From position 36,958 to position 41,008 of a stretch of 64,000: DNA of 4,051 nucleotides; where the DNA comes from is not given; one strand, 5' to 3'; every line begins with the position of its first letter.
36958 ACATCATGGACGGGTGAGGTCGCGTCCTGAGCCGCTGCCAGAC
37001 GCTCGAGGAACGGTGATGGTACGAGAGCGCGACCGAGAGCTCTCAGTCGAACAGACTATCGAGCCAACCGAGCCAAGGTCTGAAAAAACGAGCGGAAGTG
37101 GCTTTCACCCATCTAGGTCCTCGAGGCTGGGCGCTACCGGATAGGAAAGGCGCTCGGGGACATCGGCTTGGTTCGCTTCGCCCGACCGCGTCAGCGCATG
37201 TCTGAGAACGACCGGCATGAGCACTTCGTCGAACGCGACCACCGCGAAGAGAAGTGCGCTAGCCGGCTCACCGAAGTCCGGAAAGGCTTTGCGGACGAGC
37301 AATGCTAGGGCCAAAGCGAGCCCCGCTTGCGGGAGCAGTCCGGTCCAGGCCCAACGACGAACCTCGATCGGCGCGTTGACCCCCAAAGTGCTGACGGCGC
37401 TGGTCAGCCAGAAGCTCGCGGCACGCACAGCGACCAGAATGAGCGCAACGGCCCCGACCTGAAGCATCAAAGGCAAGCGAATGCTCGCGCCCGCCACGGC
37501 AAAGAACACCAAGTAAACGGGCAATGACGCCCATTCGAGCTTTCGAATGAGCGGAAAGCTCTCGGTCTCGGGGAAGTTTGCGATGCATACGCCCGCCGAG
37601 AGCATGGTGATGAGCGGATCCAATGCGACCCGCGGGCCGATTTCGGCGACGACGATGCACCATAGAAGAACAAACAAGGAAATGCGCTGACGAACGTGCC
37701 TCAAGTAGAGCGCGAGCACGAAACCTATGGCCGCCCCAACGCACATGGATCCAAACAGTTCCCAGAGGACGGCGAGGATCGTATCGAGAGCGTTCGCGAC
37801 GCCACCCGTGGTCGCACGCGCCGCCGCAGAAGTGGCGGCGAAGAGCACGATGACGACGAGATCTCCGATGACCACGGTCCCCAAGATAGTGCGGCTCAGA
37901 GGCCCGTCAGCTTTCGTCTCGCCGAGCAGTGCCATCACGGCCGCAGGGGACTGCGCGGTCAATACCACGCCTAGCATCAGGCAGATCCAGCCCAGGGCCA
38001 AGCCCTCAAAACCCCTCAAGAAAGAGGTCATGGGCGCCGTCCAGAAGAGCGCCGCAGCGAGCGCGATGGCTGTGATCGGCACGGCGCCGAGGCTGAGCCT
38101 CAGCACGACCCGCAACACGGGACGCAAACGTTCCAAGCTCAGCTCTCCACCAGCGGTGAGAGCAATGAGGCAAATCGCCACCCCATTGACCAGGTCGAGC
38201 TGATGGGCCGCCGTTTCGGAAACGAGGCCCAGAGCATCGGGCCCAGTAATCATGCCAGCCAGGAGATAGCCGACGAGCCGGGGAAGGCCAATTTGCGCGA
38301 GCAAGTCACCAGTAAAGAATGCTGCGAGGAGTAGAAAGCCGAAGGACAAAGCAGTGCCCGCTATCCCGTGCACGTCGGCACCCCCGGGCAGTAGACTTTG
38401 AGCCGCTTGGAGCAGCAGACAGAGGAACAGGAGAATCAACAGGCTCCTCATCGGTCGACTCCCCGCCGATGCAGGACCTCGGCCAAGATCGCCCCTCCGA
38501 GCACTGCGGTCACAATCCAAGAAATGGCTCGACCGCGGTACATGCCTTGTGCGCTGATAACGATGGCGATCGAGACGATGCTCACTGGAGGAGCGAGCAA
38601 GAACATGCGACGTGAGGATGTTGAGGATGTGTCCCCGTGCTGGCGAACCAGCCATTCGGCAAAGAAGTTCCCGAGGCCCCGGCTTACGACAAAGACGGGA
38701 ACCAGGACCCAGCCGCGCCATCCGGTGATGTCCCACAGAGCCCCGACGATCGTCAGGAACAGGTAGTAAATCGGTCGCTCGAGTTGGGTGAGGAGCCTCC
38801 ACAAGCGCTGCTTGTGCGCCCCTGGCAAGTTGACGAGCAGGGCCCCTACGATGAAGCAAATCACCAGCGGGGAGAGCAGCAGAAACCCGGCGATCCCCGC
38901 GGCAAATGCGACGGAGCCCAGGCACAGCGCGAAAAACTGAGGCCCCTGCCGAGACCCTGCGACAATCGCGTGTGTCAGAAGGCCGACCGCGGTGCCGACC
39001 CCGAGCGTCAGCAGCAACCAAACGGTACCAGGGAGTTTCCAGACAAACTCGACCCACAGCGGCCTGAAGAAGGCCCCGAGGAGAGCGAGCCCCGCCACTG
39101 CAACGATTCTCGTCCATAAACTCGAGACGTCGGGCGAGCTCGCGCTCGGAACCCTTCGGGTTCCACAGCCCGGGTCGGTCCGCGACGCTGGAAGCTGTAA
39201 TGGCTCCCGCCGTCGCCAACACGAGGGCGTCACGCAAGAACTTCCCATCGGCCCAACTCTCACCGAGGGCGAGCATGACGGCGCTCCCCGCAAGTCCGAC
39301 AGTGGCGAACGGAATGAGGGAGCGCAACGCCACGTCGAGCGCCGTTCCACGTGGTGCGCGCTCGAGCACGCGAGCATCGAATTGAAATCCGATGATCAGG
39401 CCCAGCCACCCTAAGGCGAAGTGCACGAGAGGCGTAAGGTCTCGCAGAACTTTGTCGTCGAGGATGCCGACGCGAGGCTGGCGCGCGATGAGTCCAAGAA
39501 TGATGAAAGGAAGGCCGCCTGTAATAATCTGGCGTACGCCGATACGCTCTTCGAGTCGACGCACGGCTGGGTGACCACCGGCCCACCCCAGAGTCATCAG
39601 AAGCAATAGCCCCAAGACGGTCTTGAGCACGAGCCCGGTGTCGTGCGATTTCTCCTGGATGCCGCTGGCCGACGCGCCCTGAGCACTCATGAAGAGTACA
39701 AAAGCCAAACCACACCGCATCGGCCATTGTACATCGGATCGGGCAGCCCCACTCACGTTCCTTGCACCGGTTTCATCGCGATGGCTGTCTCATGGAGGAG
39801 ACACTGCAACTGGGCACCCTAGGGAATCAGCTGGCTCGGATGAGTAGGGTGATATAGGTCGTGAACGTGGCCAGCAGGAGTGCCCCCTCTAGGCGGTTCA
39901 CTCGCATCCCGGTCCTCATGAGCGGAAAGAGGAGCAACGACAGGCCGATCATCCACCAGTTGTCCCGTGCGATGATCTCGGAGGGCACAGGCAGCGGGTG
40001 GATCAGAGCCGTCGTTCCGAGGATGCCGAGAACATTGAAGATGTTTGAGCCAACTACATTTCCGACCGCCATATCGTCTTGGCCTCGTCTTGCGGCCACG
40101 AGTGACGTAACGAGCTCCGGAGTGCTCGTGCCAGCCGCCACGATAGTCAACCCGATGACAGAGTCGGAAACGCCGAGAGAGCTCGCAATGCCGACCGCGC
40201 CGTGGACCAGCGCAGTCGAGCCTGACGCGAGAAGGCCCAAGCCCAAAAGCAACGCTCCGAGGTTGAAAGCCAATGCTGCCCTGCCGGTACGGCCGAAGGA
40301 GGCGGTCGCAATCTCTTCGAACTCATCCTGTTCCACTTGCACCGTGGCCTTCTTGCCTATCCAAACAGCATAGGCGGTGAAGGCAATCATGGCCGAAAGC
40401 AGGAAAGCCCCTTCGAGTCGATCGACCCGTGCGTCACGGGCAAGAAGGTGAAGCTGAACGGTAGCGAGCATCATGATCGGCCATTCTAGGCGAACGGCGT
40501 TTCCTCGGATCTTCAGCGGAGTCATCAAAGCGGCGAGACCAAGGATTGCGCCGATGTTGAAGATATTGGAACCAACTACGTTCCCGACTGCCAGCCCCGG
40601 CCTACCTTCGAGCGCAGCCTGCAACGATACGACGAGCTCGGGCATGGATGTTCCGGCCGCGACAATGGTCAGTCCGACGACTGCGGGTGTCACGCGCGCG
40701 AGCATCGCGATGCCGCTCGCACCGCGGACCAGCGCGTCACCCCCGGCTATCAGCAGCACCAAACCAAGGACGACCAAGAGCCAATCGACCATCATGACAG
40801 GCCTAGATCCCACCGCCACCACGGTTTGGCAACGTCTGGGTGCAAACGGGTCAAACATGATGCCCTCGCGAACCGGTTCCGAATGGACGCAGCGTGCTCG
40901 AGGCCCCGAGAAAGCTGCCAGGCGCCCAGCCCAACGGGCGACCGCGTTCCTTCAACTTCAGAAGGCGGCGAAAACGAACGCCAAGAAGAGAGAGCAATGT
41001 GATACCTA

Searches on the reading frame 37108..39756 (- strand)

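Call 9: search_protein_families(library=pfam, proteins=[window:37108-39756:-], max_evalue=0.001)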
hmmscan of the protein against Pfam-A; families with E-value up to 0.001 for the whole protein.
window:37108-39756:- (883 aa): 1 family
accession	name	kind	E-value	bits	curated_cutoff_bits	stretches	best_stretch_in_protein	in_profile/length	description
PF00999.27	Na_H_Exchanger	-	5.6e-28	98.3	26.2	1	478-852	4-370/375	Sodium/hydrogen exchanger, transmembrane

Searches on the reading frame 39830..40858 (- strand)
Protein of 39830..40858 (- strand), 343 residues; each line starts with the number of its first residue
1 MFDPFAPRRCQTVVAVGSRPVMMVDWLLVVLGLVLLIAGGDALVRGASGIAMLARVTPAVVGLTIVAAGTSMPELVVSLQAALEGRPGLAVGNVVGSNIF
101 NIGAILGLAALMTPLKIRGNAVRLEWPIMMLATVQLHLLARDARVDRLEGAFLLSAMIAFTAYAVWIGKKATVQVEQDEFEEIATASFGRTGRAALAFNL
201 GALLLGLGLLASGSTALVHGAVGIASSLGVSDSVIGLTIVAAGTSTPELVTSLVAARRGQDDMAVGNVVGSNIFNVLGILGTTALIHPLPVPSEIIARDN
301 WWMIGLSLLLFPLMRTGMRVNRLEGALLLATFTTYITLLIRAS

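Call 10: search_protein_families(library=pfam, proteins=[window:39830-40858:-], max_evalue=0.001)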
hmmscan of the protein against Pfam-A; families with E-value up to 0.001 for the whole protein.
window:39830-40858:- (343 aa): 1 family
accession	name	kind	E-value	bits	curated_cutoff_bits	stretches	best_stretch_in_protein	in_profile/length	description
PF01699.29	Na_Ca_ex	-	6.4e-68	227.9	24.9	2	200-340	3-150/151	Sodium/calcium exchanger protein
